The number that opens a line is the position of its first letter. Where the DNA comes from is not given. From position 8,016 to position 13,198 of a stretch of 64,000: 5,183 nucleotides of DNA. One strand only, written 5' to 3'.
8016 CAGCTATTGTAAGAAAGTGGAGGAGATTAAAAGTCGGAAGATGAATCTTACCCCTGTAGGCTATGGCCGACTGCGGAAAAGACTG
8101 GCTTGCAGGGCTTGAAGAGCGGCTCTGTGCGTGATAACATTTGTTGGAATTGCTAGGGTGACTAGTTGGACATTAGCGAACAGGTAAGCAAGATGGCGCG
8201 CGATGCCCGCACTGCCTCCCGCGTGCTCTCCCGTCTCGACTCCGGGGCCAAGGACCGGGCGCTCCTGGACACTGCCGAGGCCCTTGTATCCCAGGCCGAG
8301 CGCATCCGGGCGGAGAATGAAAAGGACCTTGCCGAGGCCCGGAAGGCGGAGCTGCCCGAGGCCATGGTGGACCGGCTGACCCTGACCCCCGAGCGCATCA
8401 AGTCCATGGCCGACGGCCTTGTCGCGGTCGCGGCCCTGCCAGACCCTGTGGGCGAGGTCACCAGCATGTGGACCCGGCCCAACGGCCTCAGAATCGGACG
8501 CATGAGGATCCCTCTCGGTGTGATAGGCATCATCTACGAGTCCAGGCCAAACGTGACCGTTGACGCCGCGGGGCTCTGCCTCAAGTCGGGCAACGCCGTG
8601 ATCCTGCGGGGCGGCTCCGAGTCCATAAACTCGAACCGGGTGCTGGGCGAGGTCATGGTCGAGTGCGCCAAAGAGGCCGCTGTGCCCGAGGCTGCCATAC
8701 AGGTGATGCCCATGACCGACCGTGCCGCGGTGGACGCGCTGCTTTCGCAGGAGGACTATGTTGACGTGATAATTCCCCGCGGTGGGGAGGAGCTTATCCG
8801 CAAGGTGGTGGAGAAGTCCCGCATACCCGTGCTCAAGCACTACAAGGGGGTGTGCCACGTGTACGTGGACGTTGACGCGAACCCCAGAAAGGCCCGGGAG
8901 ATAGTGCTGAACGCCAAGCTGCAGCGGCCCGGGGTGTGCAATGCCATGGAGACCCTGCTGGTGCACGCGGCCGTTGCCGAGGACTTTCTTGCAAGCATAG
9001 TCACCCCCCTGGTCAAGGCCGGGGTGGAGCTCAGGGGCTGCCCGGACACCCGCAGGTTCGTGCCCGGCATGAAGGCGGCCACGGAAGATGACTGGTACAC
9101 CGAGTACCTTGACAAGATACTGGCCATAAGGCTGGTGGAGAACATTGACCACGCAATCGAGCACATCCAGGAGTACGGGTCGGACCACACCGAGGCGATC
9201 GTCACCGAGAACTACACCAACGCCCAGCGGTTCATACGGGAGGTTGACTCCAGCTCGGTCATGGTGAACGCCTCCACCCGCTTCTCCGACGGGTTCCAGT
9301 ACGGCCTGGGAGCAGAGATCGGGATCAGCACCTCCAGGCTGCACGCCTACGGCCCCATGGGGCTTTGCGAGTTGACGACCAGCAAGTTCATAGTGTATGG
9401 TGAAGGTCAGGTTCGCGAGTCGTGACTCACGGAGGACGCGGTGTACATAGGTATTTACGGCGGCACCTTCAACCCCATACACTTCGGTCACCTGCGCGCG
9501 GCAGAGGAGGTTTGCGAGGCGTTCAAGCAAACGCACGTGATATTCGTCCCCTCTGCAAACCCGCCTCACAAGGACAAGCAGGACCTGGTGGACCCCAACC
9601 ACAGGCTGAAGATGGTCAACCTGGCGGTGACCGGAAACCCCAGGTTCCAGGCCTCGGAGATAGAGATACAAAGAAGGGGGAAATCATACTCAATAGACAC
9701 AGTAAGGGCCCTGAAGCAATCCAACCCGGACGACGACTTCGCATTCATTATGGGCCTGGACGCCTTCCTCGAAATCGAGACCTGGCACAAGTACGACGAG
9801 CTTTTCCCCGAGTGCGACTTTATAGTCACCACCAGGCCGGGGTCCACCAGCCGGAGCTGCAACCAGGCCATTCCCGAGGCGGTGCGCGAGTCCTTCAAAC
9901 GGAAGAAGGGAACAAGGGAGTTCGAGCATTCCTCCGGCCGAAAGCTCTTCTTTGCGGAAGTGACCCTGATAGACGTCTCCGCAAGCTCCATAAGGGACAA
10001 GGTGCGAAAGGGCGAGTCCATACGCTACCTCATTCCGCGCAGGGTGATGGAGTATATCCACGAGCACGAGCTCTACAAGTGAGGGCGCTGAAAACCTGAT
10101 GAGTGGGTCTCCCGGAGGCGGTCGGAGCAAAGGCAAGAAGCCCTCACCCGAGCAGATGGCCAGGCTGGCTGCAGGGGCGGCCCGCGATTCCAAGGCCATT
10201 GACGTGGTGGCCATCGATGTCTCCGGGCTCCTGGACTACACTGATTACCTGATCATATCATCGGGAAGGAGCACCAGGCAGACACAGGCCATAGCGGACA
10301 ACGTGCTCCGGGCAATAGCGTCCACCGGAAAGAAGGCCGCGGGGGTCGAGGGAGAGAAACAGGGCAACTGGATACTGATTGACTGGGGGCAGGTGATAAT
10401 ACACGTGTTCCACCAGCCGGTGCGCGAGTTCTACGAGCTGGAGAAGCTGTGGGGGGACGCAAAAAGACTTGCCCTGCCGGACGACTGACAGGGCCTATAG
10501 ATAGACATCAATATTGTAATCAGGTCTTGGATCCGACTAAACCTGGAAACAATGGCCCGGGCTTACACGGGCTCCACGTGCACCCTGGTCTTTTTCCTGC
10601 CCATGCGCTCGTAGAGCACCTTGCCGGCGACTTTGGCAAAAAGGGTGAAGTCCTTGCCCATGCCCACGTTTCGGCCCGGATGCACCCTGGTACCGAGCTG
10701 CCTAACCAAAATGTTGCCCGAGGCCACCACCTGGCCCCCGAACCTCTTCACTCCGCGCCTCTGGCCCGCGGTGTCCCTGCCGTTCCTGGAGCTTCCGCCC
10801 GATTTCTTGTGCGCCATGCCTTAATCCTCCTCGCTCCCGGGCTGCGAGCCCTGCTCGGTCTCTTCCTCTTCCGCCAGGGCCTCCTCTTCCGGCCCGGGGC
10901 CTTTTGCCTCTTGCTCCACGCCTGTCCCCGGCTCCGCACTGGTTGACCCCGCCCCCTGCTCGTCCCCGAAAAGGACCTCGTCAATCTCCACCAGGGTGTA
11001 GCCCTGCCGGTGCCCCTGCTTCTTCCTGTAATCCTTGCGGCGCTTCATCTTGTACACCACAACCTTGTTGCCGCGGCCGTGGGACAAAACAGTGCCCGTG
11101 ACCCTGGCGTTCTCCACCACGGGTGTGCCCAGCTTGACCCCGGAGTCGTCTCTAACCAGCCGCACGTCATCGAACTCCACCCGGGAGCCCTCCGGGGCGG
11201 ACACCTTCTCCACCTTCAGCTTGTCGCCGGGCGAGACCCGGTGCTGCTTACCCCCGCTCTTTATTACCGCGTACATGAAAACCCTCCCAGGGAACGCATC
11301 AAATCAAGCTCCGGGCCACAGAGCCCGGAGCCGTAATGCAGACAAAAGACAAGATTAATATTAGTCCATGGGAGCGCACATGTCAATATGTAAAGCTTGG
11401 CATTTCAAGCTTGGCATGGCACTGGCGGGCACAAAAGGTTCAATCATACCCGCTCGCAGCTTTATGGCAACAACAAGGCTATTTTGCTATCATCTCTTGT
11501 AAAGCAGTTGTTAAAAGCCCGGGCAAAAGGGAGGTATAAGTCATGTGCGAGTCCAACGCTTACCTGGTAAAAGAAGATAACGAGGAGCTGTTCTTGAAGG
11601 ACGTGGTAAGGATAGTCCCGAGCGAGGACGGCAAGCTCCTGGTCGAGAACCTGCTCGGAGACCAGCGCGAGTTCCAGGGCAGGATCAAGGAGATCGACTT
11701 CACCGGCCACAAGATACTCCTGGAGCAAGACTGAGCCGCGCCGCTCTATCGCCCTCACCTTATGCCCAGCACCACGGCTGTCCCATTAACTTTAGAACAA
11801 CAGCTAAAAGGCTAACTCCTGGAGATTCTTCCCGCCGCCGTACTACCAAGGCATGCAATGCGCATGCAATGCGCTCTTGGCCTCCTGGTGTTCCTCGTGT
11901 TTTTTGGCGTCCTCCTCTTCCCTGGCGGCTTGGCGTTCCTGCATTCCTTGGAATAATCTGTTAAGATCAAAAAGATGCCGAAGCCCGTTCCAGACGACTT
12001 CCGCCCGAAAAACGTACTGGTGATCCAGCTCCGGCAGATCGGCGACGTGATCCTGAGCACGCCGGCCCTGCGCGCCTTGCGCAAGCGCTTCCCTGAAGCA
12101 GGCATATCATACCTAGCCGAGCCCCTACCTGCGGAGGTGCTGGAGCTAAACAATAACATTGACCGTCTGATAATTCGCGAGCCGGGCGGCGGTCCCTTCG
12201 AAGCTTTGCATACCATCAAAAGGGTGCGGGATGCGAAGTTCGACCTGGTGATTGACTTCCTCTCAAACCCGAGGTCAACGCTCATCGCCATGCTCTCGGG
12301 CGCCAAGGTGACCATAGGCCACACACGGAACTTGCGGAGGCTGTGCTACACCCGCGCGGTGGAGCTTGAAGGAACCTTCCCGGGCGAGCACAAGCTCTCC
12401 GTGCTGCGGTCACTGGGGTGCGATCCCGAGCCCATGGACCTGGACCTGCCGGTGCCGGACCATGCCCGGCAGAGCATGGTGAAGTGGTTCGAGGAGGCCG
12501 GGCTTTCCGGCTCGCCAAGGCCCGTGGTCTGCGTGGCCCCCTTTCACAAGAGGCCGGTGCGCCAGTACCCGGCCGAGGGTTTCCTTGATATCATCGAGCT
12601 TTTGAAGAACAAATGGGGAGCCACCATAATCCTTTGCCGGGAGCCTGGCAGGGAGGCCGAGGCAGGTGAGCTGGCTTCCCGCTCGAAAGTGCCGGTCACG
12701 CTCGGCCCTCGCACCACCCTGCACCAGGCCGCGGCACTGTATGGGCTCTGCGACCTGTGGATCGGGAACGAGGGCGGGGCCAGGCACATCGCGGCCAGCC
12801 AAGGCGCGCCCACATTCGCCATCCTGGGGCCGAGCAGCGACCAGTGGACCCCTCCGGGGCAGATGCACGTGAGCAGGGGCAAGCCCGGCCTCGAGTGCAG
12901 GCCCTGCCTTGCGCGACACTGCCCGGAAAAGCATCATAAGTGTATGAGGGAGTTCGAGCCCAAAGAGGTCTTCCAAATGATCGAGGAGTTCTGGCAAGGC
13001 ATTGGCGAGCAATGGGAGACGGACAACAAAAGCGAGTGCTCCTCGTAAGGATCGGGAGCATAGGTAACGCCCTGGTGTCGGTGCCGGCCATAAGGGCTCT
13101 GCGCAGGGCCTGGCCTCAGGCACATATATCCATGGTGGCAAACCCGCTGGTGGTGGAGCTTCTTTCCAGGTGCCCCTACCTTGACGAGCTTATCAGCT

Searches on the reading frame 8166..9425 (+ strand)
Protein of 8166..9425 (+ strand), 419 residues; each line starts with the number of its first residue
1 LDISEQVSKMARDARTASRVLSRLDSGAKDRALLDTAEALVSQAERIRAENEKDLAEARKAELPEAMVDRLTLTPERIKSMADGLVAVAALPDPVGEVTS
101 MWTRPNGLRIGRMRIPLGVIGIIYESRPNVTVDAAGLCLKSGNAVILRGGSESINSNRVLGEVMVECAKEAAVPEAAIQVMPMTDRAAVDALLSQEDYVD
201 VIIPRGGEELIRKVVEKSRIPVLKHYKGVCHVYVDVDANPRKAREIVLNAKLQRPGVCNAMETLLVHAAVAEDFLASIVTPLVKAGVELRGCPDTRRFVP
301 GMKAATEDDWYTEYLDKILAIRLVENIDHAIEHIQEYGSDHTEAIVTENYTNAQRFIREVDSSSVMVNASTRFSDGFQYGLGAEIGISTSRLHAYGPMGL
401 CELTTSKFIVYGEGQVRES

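Call 67: search_protein_families(library=pfam, proteins=[window:8166-9425:+], max_evalue=0.00001)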
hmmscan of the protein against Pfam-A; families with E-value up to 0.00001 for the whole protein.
window:8166-9425:+ (419 aa): 1 family
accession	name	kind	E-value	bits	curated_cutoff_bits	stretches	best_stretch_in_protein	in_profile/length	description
PF00171.27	Aldedh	-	1.5e-20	73.7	23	1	4-281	28-292/461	Aldehyde dehydrogenase family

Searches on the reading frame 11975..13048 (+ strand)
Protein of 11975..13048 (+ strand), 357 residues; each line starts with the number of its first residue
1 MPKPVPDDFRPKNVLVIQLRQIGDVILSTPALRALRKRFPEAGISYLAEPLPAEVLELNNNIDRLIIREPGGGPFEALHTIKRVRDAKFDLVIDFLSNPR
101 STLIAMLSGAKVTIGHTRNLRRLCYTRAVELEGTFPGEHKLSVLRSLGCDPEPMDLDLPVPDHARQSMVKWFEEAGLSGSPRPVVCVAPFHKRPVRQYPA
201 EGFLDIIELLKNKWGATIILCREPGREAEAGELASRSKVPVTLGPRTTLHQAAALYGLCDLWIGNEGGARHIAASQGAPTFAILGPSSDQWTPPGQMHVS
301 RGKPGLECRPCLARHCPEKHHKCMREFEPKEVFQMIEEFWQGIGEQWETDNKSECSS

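Call 67: search_protein_families(library=pfam, proteins=[window:11975-13048:+], max_evalue=0.00001)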
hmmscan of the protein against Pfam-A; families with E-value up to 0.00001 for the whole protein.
window:11975-13048:+ (357 aa): 1 family
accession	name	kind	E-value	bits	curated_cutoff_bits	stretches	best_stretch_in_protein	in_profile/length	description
PF01075.23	Glyco_transf_9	-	1.6e-23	83.7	22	1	80-320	4-245/247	Glycosyltransferase family 9 (heptosyltransferase)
